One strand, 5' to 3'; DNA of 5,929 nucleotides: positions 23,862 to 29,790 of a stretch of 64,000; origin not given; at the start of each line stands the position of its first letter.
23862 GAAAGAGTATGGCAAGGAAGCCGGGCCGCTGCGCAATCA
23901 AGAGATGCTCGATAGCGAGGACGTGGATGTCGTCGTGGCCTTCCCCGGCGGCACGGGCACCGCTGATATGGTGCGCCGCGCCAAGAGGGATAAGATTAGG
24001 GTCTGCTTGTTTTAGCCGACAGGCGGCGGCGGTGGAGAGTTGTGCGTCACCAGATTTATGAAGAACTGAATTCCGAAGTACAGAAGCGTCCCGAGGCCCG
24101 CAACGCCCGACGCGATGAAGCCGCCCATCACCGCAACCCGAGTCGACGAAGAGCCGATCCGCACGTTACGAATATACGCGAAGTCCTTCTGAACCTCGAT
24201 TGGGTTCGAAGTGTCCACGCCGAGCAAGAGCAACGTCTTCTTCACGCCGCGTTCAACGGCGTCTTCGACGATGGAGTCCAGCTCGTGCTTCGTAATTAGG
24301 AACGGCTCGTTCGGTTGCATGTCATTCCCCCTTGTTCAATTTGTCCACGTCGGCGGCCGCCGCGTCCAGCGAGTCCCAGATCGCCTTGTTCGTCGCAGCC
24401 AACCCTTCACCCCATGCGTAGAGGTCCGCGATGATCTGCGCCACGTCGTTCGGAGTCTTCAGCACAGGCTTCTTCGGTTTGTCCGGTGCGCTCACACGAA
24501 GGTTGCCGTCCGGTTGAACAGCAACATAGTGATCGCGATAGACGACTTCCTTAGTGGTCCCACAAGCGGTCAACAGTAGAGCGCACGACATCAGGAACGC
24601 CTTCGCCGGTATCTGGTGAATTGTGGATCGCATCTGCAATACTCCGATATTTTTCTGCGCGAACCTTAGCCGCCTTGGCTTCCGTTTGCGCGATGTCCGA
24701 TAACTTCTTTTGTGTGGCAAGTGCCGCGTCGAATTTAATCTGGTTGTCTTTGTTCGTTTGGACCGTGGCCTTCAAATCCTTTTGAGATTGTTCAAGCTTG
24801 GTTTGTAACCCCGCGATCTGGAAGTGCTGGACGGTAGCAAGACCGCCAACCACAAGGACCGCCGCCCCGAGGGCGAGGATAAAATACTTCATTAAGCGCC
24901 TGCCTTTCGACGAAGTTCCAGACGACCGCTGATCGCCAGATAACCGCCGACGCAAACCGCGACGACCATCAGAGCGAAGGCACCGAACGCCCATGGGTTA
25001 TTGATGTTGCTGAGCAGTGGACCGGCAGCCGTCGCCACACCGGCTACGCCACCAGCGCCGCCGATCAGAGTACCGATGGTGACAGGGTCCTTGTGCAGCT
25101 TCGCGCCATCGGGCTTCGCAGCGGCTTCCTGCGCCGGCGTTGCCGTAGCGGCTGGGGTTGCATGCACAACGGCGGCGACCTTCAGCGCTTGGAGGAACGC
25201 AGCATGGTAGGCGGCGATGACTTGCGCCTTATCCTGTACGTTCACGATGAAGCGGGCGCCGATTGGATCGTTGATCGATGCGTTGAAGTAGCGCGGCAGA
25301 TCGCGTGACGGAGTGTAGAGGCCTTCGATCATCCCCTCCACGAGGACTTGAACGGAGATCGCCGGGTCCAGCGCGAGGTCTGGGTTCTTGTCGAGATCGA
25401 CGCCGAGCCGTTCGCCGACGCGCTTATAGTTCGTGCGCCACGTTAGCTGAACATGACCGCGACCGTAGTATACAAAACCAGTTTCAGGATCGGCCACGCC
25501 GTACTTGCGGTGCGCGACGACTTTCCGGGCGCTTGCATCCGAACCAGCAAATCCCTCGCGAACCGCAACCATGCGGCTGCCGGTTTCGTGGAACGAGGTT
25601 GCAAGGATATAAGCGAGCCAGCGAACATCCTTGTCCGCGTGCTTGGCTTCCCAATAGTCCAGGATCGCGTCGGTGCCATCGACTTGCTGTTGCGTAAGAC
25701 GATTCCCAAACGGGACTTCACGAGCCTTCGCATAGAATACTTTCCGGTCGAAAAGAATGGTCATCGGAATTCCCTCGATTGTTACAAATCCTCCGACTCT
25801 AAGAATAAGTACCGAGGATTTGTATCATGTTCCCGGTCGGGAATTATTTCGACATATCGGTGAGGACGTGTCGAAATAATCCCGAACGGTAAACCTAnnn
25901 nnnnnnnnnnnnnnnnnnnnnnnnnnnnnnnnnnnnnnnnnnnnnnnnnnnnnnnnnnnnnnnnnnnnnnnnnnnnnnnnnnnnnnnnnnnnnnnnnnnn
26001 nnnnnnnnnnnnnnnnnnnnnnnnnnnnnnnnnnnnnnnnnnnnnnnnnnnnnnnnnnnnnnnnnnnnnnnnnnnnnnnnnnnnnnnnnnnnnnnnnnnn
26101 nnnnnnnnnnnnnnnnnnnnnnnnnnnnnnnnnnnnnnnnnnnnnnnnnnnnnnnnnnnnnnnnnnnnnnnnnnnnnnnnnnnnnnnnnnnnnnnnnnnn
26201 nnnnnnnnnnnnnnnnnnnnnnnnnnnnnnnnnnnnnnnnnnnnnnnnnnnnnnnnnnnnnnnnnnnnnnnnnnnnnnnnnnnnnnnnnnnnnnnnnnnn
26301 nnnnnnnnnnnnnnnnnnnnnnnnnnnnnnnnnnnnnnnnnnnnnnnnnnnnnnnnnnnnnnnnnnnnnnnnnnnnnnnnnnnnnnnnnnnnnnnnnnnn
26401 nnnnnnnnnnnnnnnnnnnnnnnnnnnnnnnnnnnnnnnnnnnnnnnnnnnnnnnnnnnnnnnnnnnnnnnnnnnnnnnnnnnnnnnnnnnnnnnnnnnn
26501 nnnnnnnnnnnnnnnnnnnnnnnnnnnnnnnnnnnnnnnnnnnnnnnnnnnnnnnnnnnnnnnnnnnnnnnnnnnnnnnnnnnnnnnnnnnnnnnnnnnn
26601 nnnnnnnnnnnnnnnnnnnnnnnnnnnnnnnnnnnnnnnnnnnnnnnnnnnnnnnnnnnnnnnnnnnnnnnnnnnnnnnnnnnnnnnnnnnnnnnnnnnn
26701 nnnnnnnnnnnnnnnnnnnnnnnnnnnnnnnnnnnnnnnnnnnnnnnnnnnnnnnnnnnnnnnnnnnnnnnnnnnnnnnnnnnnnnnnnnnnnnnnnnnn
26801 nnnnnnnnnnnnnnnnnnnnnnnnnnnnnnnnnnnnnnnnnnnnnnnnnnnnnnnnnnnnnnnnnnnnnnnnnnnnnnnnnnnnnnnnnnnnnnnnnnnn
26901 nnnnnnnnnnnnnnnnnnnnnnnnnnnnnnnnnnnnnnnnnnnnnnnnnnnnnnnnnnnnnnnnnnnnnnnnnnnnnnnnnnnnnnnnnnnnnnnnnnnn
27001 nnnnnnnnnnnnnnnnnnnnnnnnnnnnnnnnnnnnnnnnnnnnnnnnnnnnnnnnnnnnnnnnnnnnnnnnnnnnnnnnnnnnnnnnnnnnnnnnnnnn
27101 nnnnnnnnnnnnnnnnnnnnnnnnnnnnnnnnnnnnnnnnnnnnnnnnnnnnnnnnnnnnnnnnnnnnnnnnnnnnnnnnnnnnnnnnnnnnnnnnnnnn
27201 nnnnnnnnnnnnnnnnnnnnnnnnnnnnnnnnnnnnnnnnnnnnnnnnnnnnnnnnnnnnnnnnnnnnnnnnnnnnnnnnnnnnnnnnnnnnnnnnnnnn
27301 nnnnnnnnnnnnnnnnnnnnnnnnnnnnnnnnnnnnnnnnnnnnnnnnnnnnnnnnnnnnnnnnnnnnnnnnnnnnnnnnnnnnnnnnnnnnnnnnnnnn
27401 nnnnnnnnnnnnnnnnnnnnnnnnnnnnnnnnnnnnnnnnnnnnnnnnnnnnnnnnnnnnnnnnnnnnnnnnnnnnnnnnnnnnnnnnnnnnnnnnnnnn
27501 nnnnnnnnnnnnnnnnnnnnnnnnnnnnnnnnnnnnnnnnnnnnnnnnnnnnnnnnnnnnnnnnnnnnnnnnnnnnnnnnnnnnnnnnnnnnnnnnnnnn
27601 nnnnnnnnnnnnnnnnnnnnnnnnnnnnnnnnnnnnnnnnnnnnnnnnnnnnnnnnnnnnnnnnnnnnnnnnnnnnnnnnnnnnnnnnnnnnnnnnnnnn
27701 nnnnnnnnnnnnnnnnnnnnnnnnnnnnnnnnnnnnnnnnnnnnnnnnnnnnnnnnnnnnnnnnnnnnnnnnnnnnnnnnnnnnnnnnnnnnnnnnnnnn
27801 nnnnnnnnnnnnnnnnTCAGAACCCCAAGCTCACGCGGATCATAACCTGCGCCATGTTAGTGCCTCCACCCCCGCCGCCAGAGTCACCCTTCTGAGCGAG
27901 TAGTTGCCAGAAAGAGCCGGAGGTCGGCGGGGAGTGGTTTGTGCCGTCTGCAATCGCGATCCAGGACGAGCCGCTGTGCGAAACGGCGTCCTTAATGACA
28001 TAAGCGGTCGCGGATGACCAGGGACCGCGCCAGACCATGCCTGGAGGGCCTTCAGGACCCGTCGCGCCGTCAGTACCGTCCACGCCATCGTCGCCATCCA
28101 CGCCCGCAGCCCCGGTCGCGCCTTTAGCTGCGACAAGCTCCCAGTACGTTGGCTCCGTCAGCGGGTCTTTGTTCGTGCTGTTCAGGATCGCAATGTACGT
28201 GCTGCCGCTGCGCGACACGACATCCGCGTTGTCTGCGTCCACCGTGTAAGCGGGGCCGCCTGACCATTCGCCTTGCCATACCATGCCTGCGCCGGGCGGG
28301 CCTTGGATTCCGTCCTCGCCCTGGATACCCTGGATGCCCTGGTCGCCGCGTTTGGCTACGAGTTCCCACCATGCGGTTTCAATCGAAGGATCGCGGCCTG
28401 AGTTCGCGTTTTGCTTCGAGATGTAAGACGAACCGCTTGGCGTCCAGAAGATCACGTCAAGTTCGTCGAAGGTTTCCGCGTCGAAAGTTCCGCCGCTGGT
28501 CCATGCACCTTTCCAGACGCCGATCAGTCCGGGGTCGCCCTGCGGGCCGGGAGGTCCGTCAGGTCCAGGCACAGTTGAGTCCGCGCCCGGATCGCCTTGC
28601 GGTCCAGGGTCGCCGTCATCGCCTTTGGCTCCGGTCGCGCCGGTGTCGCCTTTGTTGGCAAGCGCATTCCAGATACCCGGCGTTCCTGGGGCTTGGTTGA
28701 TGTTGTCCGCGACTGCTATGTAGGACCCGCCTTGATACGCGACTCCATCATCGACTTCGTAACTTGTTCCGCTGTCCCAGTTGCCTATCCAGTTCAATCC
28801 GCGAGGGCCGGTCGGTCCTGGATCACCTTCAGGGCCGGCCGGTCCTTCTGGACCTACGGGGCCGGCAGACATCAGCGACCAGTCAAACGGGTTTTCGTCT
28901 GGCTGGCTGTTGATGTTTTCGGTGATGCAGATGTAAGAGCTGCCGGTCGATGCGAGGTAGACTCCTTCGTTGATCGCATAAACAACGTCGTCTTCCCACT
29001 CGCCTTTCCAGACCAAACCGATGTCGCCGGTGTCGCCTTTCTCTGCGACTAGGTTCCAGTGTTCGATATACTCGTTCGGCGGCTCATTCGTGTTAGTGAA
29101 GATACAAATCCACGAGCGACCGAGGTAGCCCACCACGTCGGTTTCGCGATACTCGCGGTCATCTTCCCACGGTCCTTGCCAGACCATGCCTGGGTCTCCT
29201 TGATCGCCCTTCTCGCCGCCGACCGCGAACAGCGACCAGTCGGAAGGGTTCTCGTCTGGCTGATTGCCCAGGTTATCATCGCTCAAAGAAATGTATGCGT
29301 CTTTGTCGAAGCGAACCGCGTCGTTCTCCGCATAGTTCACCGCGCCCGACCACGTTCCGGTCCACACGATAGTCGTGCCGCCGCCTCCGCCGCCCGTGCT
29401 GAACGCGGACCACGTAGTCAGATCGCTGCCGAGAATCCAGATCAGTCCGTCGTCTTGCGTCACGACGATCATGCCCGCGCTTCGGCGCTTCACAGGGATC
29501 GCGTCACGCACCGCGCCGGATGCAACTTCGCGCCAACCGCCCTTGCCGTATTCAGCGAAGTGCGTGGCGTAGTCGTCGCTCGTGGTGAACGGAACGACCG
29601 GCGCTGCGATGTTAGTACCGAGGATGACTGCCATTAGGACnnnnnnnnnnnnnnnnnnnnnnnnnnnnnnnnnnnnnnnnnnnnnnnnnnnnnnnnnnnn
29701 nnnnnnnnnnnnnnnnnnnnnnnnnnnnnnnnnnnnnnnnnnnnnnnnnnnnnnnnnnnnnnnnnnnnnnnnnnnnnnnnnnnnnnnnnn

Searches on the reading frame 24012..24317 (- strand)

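Call 45: search_protein_families(library=phrogs, proteins=[window:24012-24317:-], max_evalue=0.0001)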
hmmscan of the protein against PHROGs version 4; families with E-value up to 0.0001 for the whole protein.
window:24012-24317:- (101 aa): 1 family
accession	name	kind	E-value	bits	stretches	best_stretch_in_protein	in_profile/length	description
phrog_6420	-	unknown function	5.2e-15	56.3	1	15-84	16-85/90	-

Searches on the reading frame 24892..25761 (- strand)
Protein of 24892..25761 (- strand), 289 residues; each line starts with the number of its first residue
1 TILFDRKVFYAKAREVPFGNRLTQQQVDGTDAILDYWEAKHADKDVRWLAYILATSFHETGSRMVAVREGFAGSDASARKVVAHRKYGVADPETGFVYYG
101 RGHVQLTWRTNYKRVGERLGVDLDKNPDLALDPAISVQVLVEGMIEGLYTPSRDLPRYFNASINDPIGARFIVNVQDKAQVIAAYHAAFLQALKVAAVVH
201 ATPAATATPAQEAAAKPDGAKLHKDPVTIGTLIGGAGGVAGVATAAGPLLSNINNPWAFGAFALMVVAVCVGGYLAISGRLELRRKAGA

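Call 45: search_protein_families(library=phrogs, proteins=[window:24892-25761:-], max_evalue=0.0001)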
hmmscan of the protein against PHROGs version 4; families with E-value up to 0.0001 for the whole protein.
window:24892-25761:- (289 aa): 3 families
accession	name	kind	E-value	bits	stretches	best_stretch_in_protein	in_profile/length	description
phrog_181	-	lysis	3.6e-39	136.3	1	7-269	334-610/769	endolysin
phrog_29753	-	unknown function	8.1e-17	62.4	1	97-190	276-371/374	-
phrog_26317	-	unknown function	1.7e-09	38.7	1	83-131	14-62/119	-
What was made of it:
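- The gene is not near the lysis cassette; the endolysin is at 24892-25764 on the other strand (call 45).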

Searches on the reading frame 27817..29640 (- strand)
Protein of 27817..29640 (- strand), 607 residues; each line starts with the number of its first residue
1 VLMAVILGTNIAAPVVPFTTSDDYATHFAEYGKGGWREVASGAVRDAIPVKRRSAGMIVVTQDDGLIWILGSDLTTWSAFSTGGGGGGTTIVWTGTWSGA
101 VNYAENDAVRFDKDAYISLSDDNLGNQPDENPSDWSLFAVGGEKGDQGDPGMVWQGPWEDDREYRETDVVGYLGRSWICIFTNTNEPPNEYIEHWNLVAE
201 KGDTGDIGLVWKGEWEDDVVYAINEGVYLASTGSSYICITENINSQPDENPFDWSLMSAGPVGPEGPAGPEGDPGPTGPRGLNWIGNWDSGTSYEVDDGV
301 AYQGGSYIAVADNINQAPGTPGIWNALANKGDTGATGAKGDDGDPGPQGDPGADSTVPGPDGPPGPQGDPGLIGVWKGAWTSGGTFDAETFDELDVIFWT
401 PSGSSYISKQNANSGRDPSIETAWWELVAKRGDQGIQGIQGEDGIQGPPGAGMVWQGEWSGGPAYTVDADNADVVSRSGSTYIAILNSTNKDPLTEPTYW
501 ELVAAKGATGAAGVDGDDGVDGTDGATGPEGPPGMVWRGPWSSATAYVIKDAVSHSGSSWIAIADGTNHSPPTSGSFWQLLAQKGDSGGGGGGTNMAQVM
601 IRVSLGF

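Call 10: search_protein_families(library=phrogs, proteins=[window:27817-29640:-], max_evalue=0.00001)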
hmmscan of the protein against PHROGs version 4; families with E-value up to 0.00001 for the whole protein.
window:27817-29640:- (607 aa): 16 families
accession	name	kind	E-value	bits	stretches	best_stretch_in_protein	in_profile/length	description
phrog_5073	-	tail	1.8e-83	282.3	7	259-374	189-303/519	tail fiber protein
phrog_29268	-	unknown function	3e-41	142.3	4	266-383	342-453/653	-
phrog_26419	-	tail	8.6e-29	101.4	2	163-257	168-265/567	tail fiber protein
phrog_9851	-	tail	7.1e-27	94.6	2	91-249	116-255/1092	tail fiber protein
phrog_6320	-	tail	3.6e-18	66.7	1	431-534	136-194/745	tail fiber protein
phrog_819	-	tail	9.1e-17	61.5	3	261-578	482-763/1024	tail protein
phrog_20878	-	tail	9.1e-11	42.8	0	471-504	72-105/365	tail fiber protein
phrog_1658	-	unknown function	5.8e-10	40.3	0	140-281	44-115/239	-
phrog_38766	-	head and packaging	1.9e-08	34.3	0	506-541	111-144/478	virion structural protein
phrog_3904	-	tail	2.7e-08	33.6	1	260-537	604-892/1086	tail fiber protein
phrog_18350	-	tail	6.5e-08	33.5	0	473-560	73-150/253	tail fiber protein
phrog_14646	-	unknown function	1.2e-07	33.2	1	95-139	53-97/172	-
phrog_17587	-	tail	2e-07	30.9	0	253-375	341-421/641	tail fiber protein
phrog_10972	-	tail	5.8e-07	30.3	0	329-372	167-206/343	tail fiber protein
phrog_23630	-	unknown function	1e-06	29.3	1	16-118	10-108/258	-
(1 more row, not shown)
